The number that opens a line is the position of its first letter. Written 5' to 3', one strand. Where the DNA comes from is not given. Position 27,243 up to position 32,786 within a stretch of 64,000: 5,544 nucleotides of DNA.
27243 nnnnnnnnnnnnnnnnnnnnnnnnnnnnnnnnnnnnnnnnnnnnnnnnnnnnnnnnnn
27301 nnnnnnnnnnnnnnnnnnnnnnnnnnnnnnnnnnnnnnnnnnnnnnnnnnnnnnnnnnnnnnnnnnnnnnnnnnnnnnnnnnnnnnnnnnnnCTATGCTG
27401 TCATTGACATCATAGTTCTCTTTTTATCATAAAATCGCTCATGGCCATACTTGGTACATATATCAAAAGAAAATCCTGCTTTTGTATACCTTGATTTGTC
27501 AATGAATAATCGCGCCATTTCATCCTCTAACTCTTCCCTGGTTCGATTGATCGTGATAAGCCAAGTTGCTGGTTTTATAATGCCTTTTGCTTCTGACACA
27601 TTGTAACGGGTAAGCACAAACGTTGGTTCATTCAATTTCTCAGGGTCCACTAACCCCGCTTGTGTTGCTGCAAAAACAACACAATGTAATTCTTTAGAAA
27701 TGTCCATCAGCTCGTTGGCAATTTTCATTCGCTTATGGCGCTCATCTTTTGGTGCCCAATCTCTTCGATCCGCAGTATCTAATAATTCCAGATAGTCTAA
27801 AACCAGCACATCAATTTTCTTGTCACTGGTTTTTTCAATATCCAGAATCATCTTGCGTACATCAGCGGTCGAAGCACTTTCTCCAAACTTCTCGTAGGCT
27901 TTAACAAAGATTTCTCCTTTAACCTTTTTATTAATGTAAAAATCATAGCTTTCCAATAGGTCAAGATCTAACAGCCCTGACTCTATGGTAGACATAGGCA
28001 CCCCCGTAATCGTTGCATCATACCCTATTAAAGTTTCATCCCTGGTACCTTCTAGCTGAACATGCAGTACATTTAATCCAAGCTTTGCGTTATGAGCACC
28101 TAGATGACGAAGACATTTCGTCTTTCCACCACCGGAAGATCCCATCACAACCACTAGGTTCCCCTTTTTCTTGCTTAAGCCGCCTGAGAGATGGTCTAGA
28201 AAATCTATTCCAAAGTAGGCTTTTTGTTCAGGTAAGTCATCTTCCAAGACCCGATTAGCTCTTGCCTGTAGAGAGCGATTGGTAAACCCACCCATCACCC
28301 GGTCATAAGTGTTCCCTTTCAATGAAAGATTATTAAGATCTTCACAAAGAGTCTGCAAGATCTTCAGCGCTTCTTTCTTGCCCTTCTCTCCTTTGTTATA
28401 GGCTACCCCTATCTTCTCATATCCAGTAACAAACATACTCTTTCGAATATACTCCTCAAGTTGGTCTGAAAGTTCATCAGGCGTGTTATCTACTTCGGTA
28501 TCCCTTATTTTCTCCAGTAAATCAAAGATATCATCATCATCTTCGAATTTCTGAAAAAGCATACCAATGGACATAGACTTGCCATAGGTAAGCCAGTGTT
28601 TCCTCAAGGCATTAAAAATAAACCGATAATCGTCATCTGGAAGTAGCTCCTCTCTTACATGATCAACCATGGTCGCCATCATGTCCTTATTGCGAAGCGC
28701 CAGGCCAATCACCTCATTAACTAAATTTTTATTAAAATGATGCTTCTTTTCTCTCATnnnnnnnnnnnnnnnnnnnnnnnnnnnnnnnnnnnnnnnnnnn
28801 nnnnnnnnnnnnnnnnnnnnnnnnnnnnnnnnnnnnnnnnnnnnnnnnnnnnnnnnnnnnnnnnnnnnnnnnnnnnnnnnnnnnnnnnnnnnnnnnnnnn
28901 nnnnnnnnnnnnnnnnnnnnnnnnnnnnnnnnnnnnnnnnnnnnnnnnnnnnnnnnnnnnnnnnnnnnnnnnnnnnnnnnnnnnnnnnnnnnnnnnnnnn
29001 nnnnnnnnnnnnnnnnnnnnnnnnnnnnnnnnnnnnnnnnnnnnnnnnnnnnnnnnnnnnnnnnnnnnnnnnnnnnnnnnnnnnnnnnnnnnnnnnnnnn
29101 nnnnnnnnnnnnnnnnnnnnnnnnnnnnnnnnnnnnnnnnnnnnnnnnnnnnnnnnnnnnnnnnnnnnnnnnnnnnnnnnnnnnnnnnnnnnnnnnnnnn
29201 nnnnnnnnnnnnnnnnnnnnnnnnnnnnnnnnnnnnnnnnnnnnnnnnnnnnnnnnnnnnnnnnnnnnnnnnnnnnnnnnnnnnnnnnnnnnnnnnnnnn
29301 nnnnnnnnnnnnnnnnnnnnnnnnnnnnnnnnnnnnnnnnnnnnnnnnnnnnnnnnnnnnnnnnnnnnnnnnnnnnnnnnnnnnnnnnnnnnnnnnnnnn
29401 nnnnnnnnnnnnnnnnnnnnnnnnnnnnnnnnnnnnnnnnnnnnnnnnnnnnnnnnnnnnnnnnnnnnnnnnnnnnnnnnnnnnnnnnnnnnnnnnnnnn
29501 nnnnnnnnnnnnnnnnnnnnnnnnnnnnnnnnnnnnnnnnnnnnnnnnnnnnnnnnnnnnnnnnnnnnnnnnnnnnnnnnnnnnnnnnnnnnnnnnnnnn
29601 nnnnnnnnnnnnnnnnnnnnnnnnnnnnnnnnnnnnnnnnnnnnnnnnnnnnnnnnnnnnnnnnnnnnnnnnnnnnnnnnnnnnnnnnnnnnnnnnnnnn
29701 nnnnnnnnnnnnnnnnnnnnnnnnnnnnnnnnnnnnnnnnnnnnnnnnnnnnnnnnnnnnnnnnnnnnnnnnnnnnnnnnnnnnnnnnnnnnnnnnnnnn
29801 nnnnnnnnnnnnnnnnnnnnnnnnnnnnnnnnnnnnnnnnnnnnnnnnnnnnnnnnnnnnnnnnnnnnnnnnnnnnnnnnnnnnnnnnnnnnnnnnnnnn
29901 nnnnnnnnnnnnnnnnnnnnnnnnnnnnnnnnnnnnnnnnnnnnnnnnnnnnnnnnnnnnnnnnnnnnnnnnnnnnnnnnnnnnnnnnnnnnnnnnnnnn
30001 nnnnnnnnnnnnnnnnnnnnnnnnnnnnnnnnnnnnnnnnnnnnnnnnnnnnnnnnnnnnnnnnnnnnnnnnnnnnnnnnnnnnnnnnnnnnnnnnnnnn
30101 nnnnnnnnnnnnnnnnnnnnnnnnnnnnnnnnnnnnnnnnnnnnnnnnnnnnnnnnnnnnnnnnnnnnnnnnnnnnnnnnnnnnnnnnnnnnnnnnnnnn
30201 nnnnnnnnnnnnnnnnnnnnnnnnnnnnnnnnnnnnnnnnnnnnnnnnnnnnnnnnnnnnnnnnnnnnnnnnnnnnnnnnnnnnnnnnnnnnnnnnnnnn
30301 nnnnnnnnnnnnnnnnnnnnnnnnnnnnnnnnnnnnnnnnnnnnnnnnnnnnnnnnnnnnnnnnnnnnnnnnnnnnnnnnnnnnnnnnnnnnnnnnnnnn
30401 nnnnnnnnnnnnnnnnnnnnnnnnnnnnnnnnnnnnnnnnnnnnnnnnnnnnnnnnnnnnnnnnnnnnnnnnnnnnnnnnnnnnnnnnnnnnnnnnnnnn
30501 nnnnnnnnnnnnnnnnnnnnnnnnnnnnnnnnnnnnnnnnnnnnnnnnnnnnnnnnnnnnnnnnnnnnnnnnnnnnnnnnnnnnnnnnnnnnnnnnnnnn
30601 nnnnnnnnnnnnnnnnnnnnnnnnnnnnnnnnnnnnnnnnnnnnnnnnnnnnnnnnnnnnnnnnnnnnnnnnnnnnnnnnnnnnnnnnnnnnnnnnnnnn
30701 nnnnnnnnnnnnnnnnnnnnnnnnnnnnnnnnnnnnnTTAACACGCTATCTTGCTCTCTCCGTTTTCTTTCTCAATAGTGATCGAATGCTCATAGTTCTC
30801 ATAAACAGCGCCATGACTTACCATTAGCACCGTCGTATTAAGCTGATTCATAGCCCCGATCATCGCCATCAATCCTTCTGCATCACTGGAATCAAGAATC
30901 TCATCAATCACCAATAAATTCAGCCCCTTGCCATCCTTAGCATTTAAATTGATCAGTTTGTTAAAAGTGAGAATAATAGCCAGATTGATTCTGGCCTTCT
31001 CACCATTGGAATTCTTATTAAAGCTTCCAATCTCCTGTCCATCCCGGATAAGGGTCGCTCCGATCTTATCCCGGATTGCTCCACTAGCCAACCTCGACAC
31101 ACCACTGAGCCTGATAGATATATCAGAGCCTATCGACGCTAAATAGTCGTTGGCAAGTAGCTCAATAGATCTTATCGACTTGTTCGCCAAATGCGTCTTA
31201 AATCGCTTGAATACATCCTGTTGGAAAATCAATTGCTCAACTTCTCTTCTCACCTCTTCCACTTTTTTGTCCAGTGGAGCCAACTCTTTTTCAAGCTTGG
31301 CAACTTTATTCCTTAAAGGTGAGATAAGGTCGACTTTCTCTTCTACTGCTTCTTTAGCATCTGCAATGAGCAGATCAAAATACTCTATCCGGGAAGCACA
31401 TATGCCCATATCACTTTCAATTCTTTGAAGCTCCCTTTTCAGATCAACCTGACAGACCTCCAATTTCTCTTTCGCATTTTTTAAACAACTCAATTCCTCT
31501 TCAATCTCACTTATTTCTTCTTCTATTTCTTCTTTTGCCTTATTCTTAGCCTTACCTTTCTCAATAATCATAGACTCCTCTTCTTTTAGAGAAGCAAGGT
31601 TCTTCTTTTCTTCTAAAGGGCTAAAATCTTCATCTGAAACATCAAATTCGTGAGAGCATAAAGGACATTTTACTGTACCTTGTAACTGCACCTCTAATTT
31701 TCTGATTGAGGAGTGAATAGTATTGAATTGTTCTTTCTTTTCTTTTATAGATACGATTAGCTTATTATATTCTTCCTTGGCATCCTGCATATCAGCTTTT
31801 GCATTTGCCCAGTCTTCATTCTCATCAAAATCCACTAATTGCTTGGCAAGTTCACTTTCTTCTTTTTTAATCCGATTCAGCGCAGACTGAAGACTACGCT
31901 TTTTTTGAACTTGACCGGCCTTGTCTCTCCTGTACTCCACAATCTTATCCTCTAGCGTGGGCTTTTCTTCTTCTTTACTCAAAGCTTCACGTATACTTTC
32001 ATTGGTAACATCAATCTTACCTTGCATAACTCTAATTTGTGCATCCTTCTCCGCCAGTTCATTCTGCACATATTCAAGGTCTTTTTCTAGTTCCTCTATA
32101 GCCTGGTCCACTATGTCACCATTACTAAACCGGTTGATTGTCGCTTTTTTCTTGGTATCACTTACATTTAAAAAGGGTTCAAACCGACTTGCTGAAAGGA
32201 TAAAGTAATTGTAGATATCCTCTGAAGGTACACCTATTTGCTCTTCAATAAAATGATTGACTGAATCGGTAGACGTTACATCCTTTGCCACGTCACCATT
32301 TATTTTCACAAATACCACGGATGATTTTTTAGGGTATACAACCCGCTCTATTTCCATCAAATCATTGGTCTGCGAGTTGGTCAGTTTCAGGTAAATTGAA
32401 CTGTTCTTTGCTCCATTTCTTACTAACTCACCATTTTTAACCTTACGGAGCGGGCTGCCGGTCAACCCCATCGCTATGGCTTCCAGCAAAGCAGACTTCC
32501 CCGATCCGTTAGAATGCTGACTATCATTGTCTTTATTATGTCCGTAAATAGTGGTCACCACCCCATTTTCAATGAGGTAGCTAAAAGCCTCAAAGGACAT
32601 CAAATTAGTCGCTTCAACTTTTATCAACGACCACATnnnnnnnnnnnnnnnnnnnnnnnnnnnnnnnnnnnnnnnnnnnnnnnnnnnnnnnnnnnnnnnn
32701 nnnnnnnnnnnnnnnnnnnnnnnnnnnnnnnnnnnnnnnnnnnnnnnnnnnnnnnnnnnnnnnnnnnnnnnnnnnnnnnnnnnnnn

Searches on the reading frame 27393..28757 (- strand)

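Call 71: search_protein_families(library=pfam, proteins=[window:27393-28757:-], max_evalue=0.01)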
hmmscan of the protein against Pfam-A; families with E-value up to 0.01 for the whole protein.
window:27393-28757:- (454 aa): 5 families
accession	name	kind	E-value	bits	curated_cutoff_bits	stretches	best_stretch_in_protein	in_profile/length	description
PF03796.21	DnaB_C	-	2.6e-11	43.9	27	1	183-367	5-178/255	DnaB-like helicase C terminal domain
PF13481.12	AAA_25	-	3.5e-05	24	27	1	198-329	32-158/195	AAA domain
PF13401.12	AAA_22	-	0.00013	22.7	27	0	198-337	4-97/130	AAA domain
PF13191.12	AAA_16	-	0.0048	17.8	32.6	0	186-280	11-103/167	AAA ATPase domain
PF06745.19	ATPase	-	0.0051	16.6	26.6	0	183-272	4-93/231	KaiC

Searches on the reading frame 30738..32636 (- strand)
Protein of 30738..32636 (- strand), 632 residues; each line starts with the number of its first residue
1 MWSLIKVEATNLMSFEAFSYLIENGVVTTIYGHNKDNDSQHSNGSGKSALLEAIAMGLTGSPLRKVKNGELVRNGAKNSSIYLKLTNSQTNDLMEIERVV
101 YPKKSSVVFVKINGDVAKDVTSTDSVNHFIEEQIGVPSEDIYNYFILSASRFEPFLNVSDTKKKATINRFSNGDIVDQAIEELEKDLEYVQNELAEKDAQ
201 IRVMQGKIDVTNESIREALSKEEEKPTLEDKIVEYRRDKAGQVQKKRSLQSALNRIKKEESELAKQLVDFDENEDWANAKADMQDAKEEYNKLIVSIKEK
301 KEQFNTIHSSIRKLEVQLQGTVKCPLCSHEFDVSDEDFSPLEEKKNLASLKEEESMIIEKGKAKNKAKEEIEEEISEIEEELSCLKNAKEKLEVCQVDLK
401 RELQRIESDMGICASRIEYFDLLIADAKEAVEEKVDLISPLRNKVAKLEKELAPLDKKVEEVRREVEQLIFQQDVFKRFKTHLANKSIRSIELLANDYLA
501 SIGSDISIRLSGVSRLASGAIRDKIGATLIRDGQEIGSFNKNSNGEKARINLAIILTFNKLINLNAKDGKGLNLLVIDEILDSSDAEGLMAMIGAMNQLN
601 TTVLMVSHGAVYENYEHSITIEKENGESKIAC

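Call 71: search_protein_families(library=pfam, proteins=[window:30738-32636:-], max_evalue=0.01)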
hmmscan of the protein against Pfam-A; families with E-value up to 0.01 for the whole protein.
window:30738-32636:- (632 aa): 2 families
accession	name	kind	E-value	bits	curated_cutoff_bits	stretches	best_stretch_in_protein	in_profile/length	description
PF13476.12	AAA_23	-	3e-08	35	27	0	11-237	6-198/201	AAA domain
PF04012.17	PspA_IM30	-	0.0076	16.3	33.9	1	424-479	93-148/220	PspA/IM30 family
